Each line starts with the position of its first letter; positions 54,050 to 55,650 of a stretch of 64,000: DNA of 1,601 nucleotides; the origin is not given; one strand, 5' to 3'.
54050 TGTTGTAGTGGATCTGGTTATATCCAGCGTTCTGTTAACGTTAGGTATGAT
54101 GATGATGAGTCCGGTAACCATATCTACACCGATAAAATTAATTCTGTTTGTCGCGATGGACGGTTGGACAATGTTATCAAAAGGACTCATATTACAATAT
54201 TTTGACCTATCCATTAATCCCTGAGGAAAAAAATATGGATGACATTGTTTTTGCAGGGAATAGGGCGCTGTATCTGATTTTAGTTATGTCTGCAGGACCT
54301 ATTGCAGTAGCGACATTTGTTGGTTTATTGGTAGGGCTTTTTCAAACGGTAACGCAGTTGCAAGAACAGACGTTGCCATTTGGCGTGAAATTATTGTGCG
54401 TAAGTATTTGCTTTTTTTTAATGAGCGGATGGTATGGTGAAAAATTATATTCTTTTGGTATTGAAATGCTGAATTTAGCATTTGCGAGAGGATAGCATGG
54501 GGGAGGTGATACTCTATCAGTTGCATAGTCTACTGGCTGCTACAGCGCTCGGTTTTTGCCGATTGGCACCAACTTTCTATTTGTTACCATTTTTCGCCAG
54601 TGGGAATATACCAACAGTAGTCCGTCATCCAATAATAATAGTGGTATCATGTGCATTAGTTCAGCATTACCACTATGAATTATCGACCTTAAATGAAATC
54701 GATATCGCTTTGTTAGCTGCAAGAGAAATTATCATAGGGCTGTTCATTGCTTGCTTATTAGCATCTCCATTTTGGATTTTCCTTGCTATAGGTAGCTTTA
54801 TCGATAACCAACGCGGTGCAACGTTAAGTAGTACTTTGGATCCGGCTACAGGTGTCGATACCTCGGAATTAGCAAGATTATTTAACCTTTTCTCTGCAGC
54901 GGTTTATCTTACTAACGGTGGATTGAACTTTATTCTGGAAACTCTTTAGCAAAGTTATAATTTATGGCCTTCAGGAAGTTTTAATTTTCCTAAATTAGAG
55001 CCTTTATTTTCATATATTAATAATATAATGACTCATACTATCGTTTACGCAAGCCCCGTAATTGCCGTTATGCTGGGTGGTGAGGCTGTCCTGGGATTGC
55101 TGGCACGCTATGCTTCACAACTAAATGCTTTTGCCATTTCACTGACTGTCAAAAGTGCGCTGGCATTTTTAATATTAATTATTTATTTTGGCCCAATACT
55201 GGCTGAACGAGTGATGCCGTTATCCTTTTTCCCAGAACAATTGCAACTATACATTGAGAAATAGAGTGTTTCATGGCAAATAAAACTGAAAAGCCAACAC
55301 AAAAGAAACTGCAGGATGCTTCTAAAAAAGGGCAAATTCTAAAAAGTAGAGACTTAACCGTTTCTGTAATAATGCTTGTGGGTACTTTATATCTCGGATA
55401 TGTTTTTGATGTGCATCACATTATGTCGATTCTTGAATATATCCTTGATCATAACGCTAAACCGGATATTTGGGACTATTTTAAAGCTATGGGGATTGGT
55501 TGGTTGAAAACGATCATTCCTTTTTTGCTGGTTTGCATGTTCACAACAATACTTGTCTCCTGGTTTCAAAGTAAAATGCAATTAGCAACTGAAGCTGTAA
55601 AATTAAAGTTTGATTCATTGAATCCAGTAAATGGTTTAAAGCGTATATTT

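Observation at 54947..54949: In-frame amber codon splits the export-apparatus gene epaR (SctT)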

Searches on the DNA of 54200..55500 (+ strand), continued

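Call 11: get_annotated_region(hit=H1, flank=20000)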
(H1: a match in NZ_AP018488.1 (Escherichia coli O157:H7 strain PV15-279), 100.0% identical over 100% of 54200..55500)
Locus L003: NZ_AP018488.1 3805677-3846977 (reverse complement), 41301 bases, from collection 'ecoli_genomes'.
description: Escherichia coli O157:H7 strain PV15-279 chromosome, complete genome
organism: Escherichia coli O157:H7 strain PV15-279 (NCBI taxid 83334)
replicon: chromosome; assembly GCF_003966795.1
host: Homo sapiens; source: -; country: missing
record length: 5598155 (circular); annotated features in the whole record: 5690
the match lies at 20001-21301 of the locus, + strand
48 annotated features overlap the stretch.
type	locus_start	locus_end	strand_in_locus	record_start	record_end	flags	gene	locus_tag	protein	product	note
CDS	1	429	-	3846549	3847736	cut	ygeW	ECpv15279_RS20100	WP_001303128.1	knotted carbamoyltransferase YgeW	-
CDS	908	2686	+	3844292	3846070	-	ygeV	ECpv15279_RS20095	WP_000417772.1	sigma-54 interaction domain-containing protein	-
CDS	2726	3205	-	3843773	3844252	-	xdhC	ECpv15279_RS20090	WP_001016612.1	xanthine dehydrogenase iron sulfur-binding subunit XdhC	-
CDS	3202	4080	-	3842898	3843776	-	xdhB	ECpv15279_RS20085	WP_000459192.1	xanthine dehydrogenase FAD-binding subunit XdhB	-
CDS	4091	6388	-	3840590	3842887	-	xdhA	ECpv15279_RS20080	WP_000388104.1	xanthine dehydrogenase molybdenum-binding subunit XdhA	-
CDS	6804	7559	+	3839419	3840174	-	actS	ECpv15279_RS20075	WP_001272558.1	amidase activator ActS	-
tRNA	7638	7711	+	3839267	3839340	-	-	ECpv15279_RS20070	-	tRNA-Gly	-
CDS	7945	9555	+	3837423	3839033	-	-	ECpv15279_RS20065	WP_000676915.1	glycoside hydrolase family 15 protein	-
CDS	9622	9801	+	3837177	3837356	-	-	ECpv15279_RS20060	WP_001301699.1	GhoT/OrtT family toxin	-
CDS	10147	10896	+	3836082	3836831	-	-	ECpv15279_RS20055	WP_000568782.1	helix-turn-helix domain-containing protein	-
CDS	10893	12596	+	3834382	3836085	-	sctC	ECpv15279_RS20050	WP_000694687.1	type III secretion system outer membrane ring subunit SctC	-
CDS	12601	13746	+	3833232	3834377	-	-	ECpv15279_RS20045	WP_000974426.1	YopN/LcrE/InvE/MxiC type III secretion system gatekeeper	-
CDS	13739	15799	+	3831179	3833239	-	-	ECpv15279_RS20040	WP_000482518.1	EscV/YscV/HrcV family type III secretion system export apparatus protein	-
CDS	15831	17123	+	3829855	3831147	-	sctN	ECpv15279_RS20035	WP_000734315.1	type III secretion system ATPase SctN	-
CDS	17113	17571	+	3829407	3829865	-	-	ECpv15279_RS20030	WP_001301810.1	type III secretion protein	-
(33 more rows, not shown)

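Call 27: get_annotated_region(hit=H23, flank=0)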
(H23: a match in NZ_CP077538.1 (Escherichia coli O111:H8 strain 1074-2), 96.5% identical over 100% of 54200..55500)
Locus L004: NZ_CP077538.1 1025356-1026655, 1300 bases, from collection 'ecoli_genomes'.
description: Escherichia coli O111:H8 strain 1074-2 chromosome, complete genome
organism: Escherichia coli O111:H8 strain 1074-2 (NCBI taxid 991910)
replicon: chromosome; assembly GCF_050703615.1
host: -; source: bovine feces; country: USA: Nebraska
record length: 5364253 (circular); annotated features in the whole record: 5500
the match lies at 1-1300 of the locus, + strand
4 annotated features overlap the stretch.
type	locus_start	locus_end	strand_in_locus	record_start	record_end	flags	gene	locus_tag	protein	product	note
CDS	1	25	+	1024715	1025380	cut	-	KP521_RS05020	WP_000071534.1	EscR/YscR/HrcR family type III secretion system export apparatus protein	-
CDS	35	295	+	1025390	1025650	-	-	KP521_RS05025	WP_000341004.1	EscS/YscS/HrcS family type III secretion system export apparatus protein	-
CDS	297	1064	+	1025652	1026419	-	sctT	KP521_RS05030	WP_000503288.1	type III secretion system export apparatus subunit SctT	-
CDS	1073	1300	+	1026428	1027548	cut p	-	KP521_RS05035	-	EscU/YscU/HrcU family type III secretion system export apparatus switch protein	frameshifted; internal stop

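Call 28: get_annotated_region(hit=H27, flank=0)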
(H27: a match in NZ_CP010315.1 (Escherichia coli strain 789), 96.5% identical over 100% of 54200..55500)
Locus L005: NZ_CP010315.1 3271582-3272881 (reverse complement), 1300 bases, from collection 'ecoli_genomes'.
description: Escherichia coli strain 789 chromosome, complete genome
organism: Escherichia coli strain 789 (NCBI taxid 562)
replicon: chromosome; assembly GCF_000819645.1
host: -; source: Turkey with septicemic infection; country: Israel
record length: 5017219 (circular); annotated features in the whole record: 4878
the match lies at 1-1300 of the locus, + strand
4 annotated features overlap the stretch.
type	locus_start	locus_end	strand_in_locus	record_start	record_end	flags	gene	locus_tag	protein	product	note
CDS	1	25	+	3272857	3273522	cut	-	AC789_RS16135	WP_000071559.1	EscR/YscR/HrcR family type III secretion system export apparatus protein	-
CDS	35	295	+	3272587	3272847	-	-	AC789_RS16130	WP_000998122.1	EscS/YscS/HrcS family type III secretion system export apparatus protein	-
CDS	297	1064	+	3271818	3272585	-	sctT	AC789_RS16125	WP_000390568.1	type III secretion system export apparatus subunit SctT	-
CDS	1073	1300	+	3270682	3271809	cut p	-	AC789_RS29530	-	EscU/YscU/HrcU family type III secretion system export apparatus switch protein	frameshifted; internal stop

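Call 29: get_annotated_region(hit=H38, flank=0)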
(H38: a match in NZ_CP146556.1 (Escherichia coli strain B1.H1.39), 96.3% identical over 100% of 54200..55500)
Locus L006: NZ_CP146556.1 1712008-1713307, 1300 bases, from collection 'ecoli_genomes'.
description: Escherichia coli strain B1.H1.39 chromosome, complete genome
organism: Escherichia coli strain B1.H1.39 (NCBI taxid 562)
replicon: chromosome; assembly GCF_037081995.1
host: -; source: Hospital Wastewater; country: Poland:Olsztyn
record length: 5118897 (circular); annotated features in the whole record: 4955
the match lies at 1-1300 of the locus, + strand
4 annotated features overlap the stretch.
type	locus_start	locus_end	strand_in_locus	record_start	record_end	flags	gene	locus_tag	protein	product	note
CDS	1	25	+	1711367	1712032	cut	-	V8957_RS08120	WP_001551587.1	EscR/YscR/HrcR family type III secretion system export apparatus protein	-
CDS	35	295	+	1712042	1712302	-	-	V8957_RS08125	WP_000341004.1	EscS/YscS/HrcS family type III secretion system export apparatus protein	-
CDS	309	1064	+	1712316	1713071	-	sctT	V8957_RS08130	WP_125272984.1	type III secretion system export apparatus subunit SctT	-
CDS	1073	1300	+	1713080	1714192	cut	-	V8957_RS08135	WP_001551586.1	EscU/YscU/HrcU family type III secretion system export apparatus switch protein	-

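Call 30: get_annotated_region(hit=H51, flank=700)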
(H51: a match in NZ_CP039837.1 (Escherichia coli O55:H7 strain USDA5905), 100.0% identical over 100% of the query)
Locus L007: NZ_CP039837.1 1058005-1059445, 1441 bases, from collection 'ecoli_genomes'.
description: Escherichia coli O55:H7 strain USDA5905 chromosome, complete genome
organism: Escherichia coli O55:H7 strain USDA5905 (NCBI taxid 244320)
replicon: chromosome; assembly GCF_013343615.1
host: -; source: Food (meat); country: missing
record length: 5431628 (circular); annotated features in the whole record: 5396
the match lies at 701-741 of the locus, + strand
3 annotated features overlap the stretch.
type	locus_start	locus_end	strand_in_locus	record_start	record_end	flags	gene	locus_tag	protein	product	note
CDS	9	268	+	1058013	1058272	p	-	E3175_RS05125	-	EscS/YscS/HrcS family type III secretion system export apparatus protein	frameshifted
CDS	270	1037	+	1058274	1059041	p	sctT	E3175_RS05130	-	type III secretion system export apparatus subunit SctT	internal stop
CDS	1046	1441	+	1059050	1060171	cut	-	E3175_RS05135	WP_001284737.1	EscU/YscU/HrcU family type III secretion system export apparatus switch protein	-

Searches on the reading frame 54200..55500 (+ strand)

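Call 20: search_protein_families(proteins=[L002:4296-5060:+], library=ncbifam)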
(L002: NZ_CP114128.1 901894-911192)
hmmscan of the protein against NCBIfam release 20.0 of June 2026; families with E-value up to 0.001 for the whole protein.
L002:4296-5060:+ (255 aa): 5 families
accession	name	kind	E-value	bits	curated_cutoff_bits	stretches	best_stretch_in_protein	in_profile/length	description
TIGR01401.1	fliR_like_III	equivalog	9.7e-97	323.4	163.05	1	7-253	2-252/253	type III secretion system export apparatus subunit SctT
TIGR01400.1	fliR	equivalog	4.7e-28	98.4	168.6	1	16-234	4-226/245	flagellar biosynthetic protein FliR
NF011876.0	PRK15349.1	equivalog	7.9e-23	81.6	275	1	8-235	4-238/259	EscT/YscT/HrcT family type III secretion system export apparatus protein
NF009411.0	PRK12772.1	equivalog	5.2e-21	74.7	739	1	15-239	9-236/610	fused FliR family export protein/FlhB family type III secretion system protein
NF009416.1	PRK12780.1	equivalog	4.7e-05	23.1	306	1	14-229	7-228/247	flagellar biosynthesis protein FliR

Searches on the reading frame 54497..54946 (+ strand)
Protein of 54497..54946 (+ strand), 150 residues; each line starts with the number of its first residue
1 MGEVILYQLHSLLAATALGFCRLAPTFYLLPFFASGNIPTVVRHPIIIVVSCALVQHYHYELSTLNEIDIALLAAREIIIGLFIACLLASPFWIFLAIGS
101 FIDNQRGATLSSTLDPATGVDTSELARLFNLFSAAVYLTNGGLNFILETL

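Call 20: search_protein_families(proteins=[window:54497-54946:+], library=ncbifam)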
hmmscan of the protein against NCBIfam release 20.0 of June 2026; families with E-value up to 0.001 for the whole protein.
window:54497-54946:+ (150 aa): 5 families
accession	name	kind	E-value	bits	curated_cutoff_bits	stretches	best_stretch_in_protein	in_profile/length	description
TIGR01401.1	fliR_like_III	equivalog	8.9e-57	192.5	163.05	1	7-150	2-146/253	type III secretion system export apparatus subunit SctT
TIGR01400.1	fliR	equivalog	6.8e-16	58.6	168.6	1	15-149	3-139/245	flagellar biosynthetic protein FliR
NF009411.0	PRK12772.1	equivalog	9.4e-12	44.1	739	1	15-149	9-145/610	fused FliR family export protein/FlhB family type III secretion system protein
NF011876.0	PRK15349.1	equivalog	1.6e-11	44.6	275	1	8-149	4-149/259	EscT/YscT/HrcT family type III secretion system export apparatus protein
NF009416.1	PRK12780.1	equivalog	0.00068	19.3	306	1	14-105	7-102/247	flagellar biosynthesis protein FliR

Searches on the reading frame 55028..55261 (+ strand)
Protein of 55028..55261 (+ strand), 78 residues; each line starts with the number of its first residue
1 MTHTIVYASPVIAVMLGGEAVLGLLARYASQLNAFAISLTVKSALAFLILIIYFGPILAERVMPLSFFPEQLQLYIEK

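Call 20: search_protein_families(proteins=[window:55028-55261:+], library=ncbifam)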
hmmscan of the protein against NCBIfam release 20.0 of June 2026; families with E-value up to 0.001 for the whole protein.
window:55028-55261:+ (78 aa): 3 families
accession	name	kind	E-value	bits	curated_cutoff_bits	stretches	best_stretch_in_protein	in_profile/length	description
TIGR01401.1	fliR_like_III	equivalog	1.6e-25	90.1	163.05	1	1-76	177-252/253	type III secretion system export apparatus subunit SctT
NF011876.0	PRK15349.1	equivalog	5.8e-07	29.7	275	1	4-58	184-238/259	EscT/YscT/HrcT family type III secretion system export apparatus protein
TIGR01400.1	fliR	equivalog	2.8e-06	27.1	168.6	1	5-58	174-227/245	flagellar biosynthetic protein FliR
